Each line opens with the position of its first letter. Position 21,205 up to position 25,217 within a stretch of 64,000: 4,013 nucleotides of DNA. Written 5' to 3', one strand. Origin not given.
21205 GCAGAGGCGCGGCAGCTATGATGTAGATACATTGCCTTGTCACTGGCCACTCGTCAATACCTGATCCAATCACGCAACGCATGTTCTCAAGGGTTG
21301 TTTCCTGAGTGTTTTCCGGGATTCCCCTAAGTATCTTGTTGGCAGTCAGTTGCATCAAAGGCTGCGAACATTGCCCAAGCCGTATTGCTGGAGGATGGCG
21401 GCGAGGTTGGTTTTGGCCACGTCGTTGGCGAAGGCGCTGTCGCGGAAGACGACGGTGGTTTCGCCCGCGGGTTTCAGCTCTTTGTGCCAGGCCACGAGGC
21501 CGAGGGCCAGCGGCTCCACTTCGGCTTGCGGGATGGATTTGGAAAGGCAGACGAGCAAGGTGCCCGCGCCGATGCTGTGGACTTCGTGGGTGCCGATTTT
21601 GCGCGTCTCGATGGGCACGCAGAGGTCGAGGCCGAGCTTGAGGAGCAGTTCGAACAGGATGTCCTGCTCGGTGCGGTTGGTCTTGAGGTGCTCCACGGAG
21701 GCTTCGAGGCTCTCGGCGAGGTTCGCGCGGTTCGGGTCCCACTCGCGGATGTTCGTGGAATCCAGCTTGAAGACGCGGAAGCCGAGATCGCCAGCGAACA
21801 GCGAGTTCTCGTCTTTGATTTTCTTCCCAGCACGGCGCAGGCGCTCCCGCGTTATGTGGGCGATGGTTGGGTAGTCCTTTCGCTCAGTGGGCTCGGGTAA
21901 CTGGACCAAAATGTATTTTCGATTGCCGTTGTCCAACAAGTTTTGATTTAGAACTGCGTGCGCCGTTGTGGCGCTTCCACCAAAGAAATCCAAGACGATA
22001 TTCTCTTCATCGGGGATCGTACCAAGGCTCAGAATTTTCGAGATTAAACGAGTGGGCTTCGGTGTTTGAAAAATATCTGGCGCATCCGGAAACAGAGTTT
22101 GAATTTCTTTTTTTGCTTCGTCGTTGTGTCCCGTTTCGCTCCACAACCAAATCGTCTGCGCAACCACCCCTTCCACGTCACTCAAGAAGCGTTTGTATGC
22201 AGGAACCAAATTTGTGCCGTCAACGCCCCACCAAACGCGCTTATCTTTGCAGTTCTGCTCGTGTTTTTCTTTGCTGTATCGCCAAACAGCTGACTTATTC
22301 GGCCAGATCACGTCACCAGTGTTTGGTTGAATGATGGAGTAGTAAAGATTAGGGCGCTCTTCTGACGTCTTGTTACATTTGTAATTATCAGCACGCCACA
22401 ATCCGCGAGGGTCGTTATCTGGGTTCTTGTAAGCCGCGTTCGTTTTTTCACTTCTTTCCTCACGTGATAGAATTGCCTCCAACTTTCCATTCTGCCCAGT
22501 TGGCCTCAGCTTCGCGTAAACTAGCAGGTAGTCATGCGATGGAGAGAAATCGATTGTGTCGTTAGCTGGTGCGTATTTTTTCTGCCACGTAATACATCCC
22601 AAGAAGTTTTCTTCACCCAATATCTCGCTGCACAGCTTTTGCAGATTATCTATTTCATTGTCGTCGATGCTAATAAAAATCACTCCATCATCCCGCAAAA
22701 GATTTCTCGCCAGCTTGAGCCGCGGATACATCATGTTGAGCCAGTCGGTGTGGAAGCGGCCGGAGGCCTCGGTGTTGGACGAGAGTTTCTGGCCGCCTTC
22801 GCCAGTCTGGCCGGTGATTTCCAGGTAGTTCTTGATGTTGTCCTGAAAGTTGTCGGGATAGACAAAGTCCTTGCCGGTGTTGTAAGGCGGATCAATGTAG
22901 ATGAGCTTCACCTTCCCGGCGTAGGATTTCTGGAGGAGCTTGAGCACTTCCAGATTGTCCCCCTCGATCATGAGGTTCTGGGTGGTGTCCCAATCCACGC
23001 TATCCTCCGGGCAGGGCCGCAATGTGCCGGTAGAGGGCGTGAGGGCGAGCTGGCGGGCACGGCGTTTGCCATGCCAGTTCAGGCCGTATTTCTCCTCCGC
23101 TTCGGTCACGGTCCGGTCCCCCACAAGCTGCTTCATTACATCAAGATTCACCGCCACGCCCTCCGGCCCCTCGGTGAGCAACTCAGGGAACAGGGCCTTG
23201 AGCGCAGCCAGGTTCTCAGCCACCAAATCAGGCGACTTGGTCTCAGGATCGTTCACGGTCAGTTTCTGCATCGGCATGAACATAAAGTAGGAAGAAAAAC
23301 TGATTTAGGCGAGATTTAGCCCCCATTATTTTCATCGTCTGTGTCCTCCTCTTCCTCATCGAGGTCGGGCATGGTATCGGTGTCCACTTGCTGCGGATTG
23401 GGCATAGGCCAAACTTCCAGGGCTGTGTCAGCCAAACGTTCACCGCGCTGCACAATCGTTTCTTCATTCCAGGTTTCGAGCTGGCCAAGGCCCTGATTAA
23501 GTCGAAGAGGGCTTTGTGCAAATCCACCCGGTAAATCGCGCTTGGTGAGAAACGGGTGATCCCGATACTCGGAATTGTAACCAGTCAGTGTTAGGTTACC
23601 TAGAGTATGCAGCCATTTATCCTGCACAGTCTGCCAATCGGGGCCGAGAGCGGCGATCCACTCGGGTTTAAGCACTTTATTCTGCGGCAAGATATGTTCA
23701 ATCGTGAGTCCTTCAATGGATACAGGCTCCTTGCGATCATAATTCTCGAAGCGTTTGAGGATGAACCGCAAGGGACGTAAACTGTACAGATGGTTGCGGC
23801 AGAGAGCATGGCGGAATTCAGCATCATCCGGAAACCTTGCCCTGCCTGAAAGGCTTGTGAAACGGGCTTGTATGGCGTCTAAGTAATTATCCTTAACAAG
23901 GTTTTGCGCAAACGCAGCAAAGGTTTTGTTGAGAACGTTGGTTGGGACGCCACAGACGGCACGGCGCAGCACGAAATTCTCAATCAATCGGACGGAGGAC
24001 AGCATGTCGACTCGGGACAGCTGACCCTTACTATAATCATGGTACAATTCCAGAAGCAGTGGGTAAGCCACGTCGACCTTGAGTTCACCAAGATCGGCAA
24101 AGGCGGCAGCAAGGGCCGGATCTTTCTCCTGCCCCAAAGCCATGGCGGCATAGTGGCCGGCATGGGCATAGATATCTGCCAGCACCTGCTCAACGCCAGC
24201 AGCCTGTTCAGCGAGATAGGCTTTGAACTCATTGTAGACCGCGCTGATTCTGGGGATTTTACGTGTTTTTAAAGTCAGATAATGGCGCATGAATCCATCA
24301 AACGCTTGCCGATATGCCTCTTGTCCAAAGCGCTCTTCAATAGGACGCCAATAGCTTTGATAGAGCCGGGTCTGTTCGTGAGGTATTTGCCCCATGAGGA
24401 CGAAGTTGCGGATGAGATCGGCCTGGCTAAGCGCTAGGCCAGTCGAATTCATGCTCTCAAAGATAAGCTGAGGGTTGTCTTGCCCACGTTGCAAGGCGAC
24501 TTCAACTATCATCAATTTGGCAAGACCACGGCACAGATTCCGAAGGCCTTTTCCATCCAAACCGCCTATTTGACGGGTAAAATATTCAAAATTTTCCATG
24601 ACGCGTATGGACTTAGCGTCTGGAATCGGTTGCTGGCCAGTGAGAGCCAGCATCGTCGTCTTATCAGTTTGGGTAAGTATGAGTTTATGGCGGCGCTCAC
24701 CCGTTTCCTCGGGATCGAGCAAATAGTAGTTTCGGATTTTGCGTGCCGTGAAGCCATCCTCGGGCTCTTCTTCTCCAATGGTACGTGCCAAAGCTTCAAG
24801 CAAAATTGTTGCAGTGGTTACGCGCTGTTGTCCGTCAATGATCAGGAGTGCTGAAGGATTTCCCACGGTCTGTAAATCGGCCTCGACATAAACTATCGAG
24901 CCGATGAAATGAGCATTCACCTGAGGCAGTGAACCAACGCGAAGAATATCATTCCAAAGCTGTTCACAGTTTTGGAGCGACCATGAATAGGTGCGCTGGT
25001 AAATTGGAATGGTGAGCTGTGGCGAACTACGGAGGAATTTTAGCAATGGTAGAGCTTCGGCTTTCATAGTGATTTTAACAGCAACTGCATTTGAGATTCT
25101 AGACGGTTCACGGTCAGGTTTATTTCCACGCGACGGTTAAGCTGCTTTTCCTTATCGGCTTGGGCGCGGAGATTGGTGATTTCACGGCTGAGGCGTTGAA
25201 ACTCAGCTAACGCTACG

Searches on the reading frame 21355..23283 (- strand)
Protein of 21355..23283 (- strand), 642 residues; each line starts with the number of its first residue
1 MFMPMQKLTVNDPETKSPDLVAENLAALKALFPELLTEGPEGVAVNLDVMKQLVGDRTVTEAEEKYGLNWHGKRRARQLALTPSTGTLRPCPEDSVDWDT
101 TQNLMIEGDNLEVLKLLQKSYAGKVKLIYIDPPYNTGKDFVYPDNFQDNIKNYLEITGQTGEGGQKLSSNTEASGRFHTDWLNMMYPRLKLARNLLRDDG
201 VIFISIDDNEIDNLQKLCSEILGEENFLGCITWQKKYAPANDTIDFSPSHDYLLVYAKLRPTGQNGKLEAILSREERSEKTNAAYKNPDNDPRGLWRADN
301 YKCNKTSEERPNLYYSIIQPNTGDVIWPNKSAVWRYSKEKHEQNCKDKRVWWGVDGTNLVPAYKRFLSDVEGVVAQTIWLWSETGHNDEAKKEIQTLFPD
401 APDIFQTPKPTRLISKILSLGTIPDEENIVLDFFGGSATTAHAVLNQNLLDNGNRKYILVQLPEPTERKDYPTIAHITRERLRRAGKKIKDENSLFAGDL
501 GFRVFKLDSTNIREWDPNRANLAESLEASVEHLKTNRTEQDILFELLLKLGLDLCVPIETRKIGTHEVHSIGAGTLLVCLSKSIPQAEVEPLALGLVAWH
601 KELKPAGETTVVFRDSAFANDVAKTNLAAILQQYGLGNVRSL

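Call 99: search_protein_families(library=pfam, proteins=[window:21355-23283:-], max_evalue=0.00001)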
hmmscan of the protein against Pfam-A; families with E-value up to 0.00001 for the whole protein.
window:21355-23283:- (642 aa): 1 family
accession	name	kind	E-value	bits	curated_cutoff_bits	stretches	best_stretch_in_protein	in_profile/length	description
PF01555.25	N6_N4_Mtase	-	2.5e-37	129.4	26.7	1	125-448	1-203/221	DNA methylase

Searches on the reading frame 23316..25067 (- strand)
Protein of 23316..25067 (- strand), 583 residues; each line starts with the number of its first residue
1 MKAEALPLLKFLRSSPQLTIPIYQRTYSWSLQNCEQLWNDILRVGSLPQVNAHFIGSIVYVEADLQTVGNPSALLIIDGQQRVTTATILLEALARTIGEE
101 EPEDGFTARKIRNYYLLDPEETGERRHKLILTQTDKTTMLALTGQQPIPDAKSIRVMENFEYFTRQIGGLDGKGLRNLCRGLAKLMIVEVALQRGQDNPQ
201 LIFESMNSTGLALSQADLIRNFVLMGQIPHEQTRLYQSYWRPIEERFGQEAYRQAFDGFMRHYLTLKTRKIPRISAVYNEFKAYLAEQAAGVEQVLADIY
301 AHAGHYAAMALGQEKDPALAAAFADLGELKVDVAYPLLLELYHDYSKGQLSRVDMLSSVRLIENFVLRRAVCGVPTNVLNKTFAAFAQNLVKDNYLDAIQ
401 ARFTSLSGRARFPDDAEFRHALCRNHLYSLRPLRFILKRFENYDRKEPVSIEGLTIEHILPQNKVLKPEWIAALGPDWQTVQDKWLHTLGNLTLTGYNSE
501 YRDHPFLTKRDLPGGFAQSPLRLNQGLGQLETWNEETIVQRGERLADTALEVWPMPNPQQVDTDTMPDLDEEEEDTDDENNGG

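Call 99: search_protein_families(library=pfam, proteins=[window:23316-25067:-], max_evalue=0.00001)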
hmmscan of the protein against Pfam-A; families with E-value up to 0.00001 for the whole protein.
window:23316-25067:- (583 aa): 2 families
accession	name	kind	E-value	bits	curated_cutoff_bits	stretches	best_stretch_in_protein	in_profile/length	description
PF03235.19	GmrSD_N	-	4.6e-31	108.9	33.2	1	12-223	5-198/199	GmrSD restriction endonuclease, N-terminal domain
PF07510.16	GmrSD_C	-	3.4e-24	85.7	23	1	412-547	1-137/138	GmrSD restriction endonucleases, C-terminal domain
